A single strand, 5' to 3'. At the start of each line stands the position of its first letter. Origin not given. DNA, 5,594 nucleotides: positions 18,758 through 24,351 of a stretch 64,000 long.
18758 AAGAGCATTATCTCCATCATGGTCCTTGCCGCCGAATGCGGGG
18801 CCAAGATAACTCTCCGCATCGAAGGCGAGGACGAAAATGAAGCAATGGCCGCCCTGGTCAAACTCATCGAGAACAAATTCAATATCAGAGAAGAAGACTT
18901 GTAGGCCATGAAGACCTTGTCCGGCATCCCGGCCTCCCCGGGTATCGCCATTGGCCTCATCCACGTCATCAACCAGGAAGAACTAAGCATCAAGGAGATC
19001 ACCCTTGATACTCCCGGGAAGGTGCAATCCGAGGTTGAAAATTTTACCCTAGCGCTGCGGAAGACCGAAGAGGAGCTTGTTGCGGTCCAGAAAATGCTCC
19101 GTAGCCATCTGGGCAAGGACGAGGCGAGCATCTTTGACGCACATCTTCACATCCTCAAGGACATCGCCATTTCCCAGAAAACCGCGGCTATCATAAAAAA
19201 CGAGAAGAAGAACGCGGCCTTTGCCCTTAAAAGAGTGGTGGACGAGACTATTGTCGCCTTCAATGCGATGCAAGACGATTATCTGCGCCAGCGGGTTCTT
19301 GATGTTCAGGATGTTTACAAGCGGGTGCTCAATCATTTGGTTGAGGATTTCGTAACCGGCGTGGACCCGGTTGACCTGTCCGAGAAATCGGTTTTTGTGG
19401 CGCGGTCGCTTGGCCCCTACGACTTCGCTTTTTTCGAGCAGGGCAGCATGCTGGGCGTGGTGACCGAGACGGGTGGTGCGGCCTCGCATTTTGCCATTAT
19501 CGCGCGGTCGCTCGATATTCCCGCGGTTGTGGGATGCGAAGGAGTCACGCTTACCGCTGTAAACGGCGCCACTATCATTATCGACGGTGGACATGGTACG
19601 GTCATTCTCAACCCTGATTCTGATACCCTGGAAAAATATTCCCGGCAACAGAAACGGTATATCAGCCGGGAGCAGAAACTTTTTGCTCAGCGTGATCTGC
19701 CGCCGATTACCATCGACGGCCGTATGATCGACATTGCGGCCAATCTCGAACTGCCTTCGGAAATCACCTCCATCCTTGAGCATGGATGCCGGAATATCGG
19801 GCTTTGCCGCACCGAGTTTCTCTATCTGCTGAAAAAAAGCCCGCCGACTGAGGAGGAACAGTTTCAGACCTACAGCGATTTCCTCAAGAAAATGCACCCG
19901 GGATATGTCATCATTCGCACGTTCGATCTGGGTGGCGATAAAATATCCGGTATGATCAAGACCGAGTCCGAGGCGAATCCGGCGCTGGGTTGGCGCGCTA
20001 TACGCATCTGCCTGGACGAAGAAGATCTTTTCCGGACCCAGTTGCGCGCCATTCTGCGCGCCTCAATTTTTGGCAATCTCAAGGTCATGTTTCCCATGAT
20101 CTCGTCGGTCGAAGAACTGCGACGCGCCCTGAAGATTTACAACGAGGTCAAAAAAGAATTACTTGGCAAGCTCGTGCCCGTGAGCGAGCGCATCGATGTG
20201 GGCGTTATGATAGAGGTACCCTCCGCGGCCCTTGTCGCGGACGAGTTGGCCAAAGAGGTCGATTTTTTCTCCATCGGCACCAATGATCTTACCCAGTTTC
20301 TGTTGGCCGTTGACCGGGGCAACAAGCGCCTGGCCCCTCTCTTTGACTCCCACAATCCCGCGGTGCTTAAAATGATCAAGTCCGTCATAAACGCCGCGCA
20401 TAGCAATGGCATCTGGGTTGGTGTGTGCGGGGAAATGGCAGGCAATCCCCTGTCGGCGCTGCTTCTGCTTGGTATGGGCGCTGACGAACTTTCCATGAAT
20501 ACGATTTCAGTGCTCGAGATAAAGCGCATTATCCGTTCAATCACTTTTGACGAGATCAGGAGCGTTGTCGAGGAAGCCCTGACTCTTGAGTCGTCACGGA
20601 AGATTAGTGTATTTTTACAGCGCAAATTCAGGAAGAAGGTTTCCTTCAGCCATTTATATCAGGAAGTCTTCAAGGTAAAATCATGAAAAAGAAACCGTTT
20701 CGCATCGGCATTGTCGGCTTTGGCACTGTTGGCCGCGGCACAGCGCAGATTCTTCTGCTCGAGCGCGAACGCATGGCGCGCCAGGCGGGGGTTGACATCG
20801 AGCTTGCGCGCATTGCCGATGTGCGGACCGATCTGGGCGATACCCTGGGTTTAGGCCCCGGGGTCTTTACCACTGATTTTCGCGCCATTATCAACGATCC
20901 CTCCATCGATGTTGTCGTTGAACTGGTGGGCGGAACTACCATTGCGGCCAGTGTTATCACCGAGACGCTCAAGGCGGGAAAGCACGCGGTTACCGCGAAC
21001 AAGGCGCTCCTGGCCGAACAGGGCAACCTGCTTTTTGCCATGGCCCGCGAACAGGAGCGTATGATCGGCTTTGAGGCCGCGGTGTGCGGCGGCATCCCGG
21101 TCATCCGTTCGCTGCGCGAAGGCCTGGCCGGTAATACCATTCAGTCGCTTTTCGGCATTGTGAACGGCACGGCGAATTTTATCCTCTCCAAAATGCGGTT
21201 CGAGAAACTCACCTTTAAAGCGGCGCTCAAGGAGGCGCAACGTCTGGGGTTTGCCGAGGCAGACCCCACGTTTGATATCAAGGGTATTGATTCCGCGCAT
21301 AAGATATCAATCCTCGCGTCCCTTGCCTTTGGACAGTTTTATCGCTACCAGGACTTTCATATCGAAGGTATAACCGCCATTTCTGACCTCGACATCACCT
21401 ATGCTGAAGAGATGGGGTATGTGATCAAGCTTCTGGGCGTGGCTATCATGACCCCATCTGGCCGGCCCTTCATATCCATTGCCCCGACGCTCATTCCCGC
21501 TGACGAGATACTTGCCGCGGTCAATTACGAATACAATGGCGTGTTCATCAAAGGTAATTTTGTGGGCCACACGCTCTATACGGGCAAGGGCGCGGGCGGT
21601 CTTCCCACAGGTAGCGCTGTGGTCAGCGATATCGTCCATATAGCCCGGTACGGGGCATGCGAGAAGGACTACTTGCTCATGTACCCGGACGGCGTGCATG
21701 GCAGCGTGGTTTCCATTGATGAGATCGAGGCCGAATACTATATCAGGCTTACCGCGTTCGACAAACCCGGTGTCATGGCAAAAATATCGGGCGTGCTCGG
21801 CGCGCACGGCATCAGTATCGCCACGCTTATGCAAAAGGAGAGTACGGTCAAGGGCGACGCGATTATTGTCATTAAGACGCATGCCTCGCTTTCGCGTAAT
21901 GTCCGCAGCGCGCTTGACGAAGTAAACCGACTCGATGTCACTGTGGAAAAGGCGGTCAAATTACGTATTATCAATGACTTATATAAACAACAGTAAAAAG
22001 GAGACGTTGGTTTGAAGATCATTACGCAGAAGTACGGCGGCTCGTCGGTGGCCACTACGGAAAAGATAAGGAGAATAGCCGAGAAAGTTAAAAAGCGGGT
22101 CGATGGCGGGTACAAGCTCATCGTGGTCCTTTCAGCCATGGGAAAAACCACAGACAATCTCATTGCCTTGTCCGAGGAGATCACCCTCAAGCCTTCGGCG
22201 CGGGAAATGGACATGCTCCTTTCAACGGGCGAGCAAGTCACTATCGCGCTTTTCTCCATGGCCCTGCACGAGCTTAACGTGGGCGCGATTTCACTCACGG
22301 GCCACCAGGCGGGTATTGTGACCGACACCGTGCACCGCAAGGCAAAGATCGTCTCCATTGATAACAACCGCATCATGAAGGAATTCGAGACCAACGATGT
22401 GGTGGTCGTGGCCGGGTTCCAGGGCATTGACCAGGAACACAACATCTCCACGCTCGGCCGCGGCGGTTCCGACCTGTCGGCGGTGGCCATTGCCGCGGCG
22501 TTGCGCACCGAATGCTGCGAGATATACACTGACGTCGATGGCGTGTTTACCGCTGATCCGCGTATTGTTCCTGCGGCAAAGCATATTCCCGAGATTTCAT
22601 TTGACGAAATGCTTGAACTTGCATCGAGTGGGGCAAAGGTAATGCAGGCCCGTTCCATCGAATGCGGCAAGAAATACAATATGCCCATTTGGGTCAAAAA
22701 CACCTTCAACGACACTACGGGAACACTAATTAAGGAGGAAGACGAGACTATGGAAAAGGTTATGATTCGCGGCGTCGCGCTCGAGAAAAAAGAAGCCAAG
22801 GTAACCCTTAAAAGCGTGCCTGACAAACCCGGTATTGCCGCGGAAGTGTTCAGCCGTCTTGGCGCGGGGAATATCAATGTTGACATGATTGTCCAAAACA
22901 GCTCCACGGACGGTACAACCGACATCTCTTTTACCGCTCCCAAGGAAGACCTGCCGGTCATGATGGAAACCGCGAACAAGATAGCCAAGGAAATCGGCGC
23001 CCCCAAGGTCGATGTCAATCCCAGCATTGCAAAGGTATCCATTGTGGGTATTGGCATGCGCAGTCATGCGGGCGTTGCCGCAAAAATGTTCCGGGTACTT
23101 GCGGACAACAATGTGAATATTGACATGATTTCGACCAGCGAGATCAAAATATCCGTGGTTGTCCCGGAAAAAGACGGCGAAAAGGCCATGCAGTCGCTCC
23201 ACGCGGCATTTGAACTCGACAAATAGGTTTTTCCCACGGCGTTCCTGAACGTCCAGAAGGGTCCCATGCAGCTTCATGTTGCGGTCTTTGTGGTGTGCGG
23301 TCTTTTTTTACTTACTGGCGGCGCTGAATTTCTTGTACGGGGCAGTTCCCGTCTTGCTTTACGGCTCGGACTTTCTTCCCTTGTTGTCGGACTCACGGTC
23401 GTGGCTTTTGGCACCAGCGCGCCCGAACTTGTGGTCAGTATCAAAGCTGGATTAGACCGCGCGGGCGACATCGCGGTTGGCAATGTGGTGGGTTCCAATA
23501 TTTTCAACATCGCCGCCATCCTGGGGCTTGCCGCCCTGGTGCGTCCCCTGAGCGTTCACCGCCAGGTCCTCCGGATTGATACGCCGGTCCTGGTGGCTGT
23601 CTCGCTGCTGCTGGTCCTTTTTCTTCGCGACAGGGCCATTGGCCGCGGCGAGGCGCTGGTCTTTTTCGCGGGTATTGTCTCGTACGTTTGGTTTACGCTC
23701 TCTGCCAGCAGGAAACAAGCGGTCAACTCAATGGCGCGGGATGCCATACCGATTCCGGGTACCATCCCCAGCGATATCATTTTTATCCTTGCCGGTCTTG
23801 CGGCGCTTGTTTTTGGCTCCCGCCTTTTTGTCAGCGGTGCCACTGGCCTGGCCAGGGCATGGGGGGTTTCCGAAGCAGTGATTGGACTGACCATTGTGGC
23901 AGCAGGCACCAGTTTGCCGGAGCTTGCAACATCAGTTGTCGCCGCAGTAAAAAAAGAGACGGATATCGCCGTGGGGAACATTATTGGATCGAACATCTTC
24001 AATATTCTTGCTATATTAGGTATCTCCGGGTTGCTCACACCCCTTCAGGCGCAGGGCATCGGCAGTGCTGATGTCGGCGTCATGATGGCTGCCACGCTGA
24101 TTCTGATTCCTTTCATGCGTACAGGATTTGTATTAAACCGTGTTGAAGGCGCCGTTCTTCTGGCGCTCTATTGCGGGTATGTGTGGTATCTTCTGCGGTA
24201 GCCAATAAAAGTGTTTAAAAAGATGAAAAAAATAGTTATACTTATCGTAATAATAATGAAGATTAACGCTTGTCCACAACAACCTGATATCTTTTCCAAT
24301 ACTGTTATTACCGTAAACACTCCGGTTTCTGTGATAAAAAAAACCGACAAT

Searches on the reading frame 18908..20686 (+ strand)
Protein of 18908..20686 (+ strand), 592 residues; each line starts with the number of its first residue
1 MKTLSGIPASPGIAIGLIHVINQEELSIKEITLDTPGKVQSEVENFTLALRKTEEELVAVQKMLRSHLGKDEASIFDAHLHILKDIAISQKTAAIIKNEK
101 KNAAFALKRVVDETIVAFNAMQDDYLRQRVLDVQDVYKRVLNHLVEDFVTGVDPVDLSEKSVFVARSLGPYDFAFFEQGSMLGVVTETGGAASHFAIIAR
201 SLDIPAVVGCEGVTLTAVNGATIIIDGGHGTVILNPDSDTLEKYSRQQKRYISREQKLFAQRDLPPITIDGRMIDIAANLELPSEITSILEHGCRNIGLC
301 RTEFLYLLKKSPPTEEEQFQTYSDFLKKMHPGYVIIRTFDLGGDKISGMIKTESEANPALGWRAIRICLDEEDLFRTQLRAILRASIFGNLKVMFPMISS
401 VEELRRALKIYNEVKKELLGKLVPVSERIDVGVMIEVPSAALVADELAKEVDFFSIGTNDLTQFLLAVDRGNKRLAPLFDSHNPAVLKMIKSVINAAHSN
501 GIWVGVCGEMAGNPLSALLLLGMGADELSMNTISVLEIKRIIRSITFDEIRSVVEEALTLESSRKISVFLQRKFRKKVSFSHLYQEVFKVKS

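Call 45: search_protein_families(library=pfam, proteins=[window:18908-20686:+], max_evalue=0.0001)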
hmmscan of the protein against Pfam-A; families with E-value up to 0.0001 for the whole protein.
window:18908-20686:+ (592 aa): 3 families
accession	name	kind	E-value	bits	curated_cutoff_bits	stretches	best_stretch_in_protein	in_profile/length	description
PF02896.24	PEP-utilizers_C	-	1.8e-111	372.5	22.8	1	260-545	6-291/293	PEP-utilising enzyme, PEP-binding domain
PF05524.18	PEP-utilisers_N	-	3.7e-29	101.8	24.4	1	5-129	1-121/121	PEP-utilising enzyme, N-terminal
PF00391.29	PEP-utilizers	-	1.3e-20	73.2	23.1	1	158-230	2-72/72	PEP-utilising enzyme, mobile domain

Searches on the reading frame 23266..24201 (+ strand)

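Call 45: search_protein_families(library=pfam, proteins=[window:23266-24201:+], max_evalue=0.0001)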
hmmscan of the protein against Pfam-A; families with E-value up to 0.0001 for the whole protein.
window:23266-24201:+ (311 aa): 1 family
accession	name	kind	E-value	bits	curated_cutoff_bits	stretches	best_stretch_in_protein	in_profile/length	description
PF01699.29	Na_Ca_ex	-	6.2e-67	224.7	24.9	2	171-310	3-150/151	Sodium/calcium exchanger protein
